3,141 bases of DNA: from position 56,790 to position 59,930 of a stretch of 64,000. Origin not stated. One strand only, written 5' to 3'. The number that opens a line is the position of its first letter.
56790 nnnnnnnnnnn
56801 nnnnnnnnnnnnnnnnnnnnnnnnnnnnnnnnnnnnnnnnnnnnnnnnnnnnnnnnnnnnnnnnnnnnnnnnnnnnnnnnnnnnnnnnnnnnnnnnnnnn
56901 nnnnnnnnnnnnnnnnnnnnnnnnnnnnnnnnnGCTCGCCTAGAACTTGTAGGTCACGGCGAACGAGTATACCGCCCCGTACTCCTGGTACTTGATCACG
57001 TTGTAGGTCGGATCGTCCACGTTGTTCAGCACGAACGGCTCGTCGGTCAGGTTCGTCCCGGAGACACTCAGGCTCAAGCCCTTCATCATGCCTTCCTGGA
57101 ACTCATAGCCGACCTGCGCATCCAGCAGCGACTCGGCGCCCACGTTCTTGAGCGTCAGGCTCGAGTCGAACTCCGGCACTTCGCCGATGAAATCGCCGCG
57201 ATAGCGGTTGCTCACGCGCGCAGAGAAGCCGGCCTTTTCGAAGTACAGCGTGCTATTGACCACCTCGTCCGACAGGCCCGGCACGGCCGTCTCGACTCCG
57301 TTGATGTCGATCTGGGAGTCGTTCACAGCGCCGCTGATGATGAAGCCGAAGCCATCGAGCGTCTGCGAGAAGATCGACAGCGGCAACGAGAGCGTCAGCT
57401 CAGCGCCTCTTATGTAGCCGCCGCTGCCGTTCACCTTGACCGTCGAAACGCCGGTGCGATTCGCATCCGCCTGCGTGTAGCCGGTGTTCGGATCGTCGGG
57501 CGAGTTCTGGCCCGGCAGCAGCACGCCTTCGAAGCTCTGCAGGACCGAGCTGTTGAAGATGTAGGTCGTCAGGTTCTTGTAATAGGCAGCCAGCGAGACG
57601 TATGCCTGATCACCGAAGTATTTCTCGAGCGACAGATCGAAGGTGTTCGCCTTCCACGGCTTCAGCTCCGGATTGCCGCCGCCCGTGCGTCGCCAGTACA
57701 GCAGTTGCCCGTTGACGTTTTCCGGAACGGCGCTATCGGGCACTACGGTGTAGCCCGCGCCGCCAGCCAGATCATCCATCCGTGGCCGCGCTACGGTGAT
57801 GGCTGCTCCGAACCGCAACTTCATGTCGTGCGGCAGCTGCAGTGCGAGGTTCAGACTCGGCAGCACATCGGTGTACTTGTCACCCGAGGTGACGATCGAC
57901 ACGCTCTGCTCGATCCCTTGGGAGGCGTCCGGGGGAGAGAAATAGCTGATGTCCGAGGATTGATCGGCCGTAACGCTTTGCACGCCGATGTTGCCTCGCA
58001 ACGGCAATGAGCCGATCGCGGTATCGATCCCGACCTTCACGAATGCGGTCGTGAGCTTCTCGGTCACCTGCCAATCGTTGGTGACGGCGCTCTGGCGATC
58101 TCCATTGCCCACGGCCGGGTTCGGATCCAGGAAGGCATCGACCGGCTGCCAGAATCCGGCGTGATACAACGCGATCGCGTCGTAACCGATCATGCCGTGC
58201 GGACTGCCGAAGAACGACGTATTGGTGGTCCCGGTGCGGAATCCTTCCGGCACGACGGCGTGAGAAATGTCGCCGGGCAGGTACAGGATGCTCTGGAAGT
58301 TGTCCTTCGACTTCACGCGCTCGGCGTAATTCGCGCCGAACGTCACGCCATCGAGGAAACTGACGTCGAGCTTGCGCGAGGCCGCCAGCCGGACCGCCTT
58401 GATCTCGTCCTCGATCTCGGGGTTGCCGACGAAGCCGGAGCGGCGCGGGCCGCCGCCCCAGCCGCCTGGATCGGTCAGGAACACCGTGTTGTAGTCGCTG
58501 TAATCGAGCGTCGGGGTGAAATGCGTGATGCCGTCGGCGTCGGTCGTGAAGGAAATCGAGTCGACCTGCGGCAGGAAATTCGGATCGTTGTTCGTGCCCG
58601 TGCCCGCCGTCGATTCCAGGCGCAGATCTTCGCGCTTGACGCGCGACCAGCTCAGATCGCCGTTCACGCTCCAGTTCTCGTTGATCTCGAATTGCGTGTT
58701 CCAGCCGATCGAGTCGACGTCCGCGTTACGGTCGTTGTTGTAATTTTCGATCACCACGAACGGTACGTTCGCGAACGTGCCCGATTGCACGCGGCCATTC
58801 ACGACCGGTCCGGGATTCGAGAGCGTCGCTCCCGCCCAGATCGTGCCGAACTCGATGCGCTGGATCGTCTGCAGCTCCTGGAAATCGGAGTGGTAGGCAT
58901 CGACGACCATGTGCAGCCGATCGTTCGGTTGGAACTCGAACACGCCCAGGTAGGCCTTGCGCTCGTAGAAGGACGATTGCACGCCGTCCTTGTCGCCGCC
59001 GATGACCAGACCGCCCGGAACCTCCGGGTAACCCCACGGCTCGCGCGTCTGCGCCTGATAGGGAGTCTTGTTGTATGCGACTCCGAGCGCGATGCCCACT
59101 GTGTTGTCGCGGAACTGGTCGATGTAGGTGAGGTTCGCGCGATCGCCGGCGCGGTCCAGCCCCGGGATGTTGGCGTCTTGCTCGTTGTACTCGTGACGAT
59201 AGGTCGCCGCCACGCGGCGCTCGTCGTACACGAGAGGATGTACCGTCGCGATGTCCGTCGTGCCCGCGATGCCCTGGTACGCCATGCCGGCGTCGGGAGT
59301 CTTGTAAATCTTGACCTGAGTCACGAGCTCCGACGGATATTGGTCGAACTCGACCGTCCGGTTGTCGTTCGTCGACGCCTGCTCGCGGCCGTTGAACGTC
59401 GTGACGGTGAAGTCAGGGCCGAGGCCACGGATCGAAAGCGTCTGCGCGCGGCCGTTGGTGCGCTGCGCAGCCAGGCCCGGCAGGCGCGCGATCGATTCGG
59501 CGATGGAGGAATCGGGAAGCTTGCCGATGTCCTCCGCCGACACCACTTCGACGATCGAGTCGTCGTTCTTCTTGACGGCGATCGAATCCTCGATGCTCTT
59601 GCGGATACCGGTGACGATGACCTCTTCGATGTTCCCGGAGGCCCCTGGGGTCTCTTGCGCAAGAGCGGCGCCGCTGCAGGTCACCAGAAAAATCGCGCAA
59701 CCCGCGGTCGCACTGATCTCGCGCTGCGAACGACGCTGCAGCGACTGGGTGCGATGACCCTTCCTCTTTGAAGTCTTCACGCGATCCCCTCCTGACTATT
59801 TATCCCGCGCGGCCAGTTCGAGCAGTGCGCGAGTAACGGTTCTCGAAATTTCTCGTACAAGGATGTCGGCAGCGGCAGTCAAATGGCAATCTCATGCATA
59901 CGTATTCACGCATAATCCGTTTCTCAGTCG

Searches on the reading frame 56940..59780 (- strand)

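Call 76: search_protein_families(library=ncbifam, proteins=[window:56940-59780:-], max_evalue=1e-10)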
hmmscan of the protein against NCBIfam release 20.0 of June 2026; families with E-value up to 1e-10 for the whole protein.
window:56940-59780:- (946 aa): 1 family
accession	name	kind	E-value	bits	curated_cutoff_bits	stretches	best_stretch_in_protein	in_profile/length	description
TIGR01782.1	TonB-Xanth-Caul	subfamily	4.3e-167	558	310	1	52-946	2-868/868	TonB-dependent receptor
